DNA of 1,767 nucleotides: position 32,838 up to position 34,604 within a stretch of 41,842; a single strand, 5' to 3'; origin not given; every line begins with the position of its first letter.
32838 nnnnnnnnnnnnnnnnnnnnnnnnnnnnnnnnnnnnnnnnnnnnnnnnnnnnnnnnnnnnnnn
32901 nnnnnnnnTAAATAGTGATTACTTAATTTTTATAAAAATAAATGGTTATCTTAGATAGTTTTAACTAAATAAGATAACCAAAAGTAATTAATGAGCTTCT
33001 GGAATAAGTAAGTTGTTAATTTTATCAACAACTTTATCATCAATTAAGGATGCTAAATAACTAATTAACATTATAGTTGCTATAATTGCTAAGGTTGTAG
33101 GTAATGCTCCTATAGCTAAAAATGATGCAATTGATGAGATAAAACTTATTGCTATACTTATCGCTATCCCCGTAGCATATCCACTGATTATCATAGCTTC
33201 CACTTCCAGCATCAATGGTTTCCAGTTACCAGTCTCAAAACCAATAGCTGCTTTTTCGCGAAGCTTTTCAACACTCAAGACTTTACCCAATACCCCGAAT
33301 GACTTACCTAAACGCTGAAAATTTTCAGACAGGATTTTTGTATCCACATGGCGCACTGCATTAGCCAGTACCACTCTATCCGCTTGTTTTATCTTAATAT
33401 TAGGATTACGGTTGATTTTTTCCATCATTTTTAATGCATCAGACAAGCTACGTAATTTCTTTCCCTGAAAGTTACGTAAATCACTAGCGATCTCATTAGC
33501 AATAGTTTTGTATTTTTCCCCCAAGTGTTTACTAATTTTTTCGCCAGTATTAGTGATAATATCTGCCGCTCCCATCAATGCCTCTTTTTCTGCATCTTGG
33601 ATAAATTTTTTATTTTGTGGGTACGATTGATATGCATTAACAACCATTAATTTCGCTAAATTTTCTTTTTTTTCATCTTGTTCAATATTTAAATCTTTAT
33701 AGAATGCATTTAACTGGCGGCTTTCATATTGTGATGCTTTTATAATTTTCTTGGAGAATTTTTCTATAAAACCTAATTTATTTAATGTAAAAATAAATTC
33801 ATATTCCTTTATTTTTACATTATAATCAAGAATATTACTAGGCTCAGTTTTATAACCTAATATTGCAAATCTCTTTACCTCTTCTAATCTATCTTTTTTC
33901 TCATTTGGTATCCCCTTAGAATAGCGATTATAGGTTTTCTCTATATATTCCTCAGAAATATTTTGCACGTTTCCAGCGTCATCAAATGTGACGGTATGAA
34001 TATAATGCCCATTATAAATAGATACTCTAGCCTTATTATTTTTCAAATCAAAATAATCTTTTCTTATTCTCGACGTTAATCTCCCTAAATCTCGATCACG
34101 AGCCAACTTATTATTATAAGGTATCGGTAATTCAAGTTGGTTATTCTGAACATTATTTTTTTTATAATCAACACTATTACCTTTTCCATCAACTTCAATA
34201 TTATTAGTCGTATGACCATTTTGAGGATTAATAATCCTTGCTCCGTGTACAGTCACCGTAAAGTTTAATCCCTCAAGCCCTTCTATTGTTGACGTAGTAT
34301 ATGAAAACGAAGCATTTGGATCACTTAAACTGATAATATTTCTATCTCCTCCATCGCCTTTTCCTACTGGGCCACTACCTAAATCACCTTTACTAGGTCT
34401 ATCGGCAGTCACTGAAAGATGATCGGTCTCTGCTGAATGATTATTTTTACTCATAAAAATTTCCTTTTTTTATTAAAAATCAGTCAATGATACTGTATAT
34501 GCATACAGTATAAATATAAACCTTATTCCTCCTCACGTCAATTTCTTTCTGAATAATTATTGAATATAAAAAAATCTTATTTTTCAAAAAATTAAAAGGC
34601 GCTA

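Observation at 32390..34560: SOS-regulated pore-forming colicin-like bacteriocin with a convergent membrane immunity gene on a low-GC conjugative plasmid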

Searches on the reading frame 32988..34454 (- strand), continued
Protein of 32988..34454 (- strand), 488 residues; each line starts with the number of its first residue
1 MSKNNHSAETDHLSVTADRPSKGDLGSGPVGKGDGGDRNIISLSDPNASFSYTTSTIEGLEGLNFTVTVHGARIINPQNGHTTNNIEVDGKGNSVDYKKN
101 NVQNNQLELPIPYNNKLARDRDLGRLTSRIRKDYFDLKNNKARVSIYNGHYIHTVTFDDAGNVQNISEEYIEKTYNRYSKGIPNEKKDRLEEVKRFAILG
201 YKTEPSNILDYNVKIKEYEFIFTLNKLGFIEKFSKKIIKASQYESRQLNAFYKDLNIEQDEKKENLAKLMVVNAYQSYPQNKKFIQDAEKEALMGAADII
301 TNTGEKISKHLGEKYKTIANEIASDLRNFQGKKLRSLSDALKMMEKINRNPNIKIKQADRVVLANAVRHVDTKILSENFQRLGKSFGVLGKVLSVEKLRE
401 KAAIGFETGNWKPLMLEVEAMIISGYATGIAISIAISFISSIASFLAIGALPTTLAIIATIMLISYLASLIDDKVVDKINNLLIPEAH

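Call 51: find_related_loci(query=A2, collection=genome_contigs, flank=2500)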
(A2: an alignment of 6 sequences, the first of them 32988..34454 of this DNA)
Query A2 (488 aa) in genome_contigs; peptide patterns used: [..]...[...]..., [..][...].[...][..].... (x = any residue, [..] = any of these).
85 stretches matched a pattern; 5 encode a relative of the query (tblastn E <= 1e-3); 5 distinct loci.
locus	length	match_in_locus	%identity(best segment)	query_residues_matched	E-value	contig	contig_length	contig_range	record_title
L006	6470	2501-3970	36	1-488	4e-87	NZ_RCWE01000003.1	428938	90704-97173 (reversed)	Photorhabdus akhurstii strain DSM 15138 scaffold_0003, whole genome shotgun sequence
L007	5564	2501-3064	41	293-484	1e-42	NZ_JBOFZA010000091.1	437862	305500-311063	MAG: Serratia sp. (in: enterobacteria) isolate WFFMC_MAG_486 k139_18876_flag=0_multi=59.9946_len=437862, whole genome sh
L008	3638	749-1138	51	356-488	4e-36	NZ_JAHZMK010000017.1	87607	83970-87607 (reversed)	Photorhabdus antumapuensis strain UCH-936 S2_R1_(paired)_trimmed_(paired)_contig_17, whole genome shotgun sequence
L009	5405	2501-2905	37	291-425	4e-27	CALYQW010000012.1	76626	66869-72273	MAG: uncultured Erwinia sp. isolate SRR11267070_bin.16_metawrap_v1.3.0_MAG genome assembly, contig: ERZ9515155_98, whole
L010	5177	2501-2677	42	288-346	3e-12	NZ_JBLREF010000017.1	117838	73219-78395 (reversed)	Erwinia tasmaniensis strain PPS120 PPS120_S155_L001_(paired)_contig_17, whole genome shotgun sequence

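Call 65: fold_search(model_id=the predicted structure, library=pdb)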
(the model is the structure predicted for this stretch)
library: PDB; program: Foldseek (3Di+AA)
matches with E <= 10: 132; with E <= 0.001: 4
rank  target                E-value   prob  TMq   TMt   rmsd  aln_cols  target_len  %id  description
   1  3few                  6.3e-13  1.00  0.27  0.29  18.1       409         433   26  Structure and Function of Colicin S4, a colicin with a duplicated receptor binding domain (released 2009-01-27)
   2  1a87                  2.7e-08  1.00  0.20  0.31  14.2       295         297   32  COLICIN N (released 1999-04-06)
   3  1col_A                5.4e-08  1.00  0.17  0.39  13.9       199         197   42  REFINED STRUCTURE OF THE PORE-FORMING DOMAIN OF COLICIN A AT 2.4 ANGSTROMS RESOLUTION (released 1992-07-15)
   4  1rh1                  1.2e-06  1.00  0.18  0.18  16.0       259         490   30  crystal structure of the cytotoxic bacterial protein colicin B at 2.5 A resolution (released 2004-03-09)
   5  8iom                  1.3e-02  0.97  0.13  0.30  15.1       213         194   20  Crystal structure of the carboxy-terminal channel-forming domain of Colicin Ib (released 2023-04-05)
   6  6thk                  1.3e-02  0.95  0.14  0.15  22.0       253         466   24  Structural mechanism of pyocin S5 import into Pseudomonas aeruginosa (released 2020-03-04)
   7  9hcj_T1               3.2e-01  0.06  0.12  0.07  24.0       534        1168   10  D. discoideum nuclear pore complex (released 2024-12-25)
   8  9hcj_T0               5.9e-01  0.04  0.11  0.07  24.8       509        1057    9  D. discoideum nuclear pore complex (released 2024-12-25)
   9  3ggr_B                1.0e+00  0.07  0.11  0.15  17.8       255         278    7  Crystal Structure of the Human Rad9-Hus1-Rad1 complex (released 2009-06-16)
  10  12dl_PA               1.1e+00  0.09  0.07  0.07  14.9       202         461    8  Native structure of the cytoplasmic lattice (CPL) asymmetric unit from mouse MII eggs (released 2026-04-08)
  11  8adl_C                1.3e+00  0.04  0.08  0.06  28.9       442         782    8  Cryo-EM structure of the SEA complex (released 2022-11-02)
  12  8p26_G                2.2e+00  0.08  0.08  0.20  13.5       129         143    7  Crystal structure of Arabidopsis thaliana PAXX (released 2023-06-28)
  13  4c8h_C                2.2e+00  0.03  0.10  0.11  21.7       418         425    9  Crystal structure of the C-terminal region of yeast Ctf4, selenomethionine protein. (released 2014-04-30)
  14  4uxe_A                2.2e+00  0.02  0.06  0.07  37.5       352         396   10  Crystal structure of the carboxy-terminal region of the bacteriophage T4 proximal long tail fibre protein gp34, P21 se (released 2015-08-19)
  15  1ifq_B                2.5e+00  0.11  0.09  0.24  10.9       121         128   12  Sec22b N-terminal domain (released 2001-05-02)
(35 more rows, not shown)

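Call 77: search_protein_families(library=pfam, proteins=[L006:4534-4980:-, L003:6062-6487:-], max_evalue=1)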
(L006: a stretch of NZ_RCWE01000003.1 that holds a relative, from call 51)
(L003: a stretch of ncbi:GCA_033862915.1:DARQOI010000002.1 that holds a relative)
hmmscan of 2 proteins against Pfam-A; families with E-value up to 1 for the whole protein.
L006:4534-4980:- (148 aa): 2 families
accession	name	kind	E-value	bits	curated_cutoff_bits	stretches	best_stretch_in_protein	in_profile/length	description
PF16390.11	DUF4999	-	0.019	15.5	25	1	15-49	12-45/76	Domain of unknown function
PF10118.14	Metal_hydrol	-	0.11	12.6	33.2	1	52-95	22-65/247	Predicted metal-dependent hydrolase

L003:6062-6487:- (141 aa): 2 families
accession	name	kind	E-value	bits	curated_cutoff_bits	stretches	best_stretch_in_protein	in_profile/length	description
PF16496.10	SWIRM-assoc_2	-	0.075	13.2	25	1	84-127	8-51/134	SWIRM-associated domain at the N-terminal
PF21092.2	SSRP1_C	-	0.18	12.7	24.1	1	88-102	4-18/49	FACT complex subunit SSRP1, C-terminal domain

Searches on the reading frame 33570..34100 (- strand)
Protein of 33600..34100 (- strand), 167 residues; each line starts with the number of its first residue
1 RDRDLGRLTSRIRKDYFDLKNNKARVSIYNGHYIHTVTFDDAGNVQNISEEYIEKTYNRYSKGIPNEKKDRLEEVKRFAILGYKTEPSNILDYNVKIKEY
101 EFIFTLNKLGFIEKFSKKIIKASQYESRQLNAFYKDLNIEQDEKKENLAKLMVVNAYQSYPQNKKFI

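Call 38: search_protein_families(library=pfam, proteins=[window:33600-34100:-], max_evalue=10)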
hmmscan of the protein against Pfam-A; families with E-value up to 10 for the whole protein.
window:33600-34100:- (167 aa): 3 families
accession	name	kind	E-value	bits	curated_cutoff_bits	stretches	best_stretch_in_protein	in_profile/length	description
PF19150.5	DUF5832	-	0.057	14.2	26.7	1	18-77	19-79/81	Family of unknown function (DUF5832)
PF01041.23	DegT_DnrJ_EryC1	-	0.084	12.5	19.8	1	27-153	166-279/360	DegT/DnrJ/EryC1/StrS aminotransferase family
PF24040.1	DUF7349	-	0.4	10.9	27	1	36-54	15-33/50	Domain of unknown function (DUF7349)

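Call 73: predict_structure(alignment_id=A4)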
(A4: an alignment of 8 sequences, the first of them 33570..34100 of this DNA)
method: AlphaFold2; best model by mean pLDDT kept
length: 177 residues; sequences in the alignment: 8
mean_pLDDT: 71.5   pTM: 0.54
mean pLDDT of the five models: 71.5, 67.3, 66.4, 65.5, 64.5
residues with pLDDT >= 90: 5; 70-90: 114; 50-70: 31; < 50: 27
segments of 3 or more residues with pLDDT < 50: 1-22, 57-61
pLDDT, mean of each block of 10 residues (from residue 1): 32 44 61 78 80 59 69 80 64 81 86 90 72 73 84 79 79 79
secondary structure, 60 per line:
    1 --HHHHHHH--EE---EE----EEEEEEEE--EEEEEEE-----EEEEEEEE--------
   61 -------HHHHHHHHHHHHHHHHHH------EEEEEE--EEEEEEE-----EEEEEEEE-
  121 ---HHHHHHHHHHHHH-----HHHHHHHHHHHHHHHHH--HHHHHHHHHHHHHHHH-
elements in order: H3-9 E23-30 E33-39 E45-52 H68-85 E92-97 E100-106 E112-119 H124-136 H142-158 H161-176

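Call 75: fold_search(model_id=the predicted structure, library=pdb)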
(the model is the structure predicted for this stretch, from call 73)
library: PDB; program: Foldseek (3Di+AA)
matches with E <= 10: 566; with E <= 0.001: 1
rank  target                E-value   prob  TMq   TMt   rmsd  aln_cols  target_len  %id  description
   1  3few                  1.0e-04  1.00  0.34  0.15  13.0       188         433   18  Structure and Function of Colicin S4, a colicin with a duplicated receptor binding domain (released 2009-01-27)
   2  8p26_G                2.4e-01  0.20  0.17  0.20  13.3       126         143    6  Crystal structure of Arabidopsis thaliana PAXX (released 2023-06-28)
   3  4eht_A                3.2e-01  0.35  0.24  0.17  12.2       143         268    9  Activator of the 2-Hydroxyisocaproyl-CoA dehydratase from Clostridium difficile with bound ADP (released 2012-08-08)
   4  9gba_D                3.8e-01  0.25  0.24  0.18  12.2       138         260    9  3-methylbenzoyl-CoA reductase from Thauera chlorobenzoica (MbdONPQ) + AMPPNP (released 2026-02-18)
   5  4eht_B                4.2e-01  0.33  0.24  0.18  12.0       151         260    8  Activator of the 2-Hydroxyisocaproyl-CoA dehydratase from Clostridium difficile with bound ADP (released 2012-08-08)
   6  6r86_R                5.0e-01  0.12  0.14  0.11  11.7       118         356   10  Yeast Vms1-60S ribosomal subunit complex (post-state) (released 2019-07-31)
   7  3h1q_B                5.3e-01  0.10  0.17  0.12  16.5       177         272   13  Crystal structure of ethanolamine utilization protein EutJ from Carboxydothermus hydrogenoformans (released 2009-05-19)
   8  8p26_F                5.9e-01  0.13  0.16  0.19  13.1       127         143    6  Crystal structure of Arabidopsis thaliana PAXX (released 2023-06-28)
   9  9gai_D                6.3e-01  0.23  0.24  0.18  12.8       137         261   10  3-methylbenzoyl-CoA reductase from Thauera chlorobenzoica (MbdONPQ) (released 2026-02-18)
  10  4nv7_B                7.1e-01  0.06  0.16  0.11  16.5       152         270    7  Crystal Structure of Mesorhizobium Loti Arylamine N-acetyltransferase 1 In Complex With CoA (released 2015-01-21)
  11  6k39_A                7.1e-01  0.04  0.12  0.14  16.0       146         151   12  Structural analysis of AIMP2-DX2 and HSP70 interaction (released 2019-10-02)
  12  4yhr                  9.9e-01  0.04  0.13  0.10  19.6       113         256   12  Crystal Structure of Yeast Proliferating Cell Nuclear Antigen (released 2015-03-18)
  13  6k39_B                1.1e+00  0.03  0.12  0.14  17.0       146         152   10  Structural analysis of AIMP2-DX2 and HSP70 interaction (released 2019-10-02)
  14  8u8u_B                1.1e+00  0.07  0.13  0.12  12.4        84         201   18  Cryo-EM Structure of Cognate Substrate ATP Bound in the Entry Site (ES) of Human Mitochondrial Transcription Elongatio (released 2024-09-04)
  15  4l6p_A                1.1e+00  0.04  0.14  0.11  19.7       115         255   13  Structure of C22Y Mutant PCNA protein defective in DNA mismatch repair (released 2014-10-01)
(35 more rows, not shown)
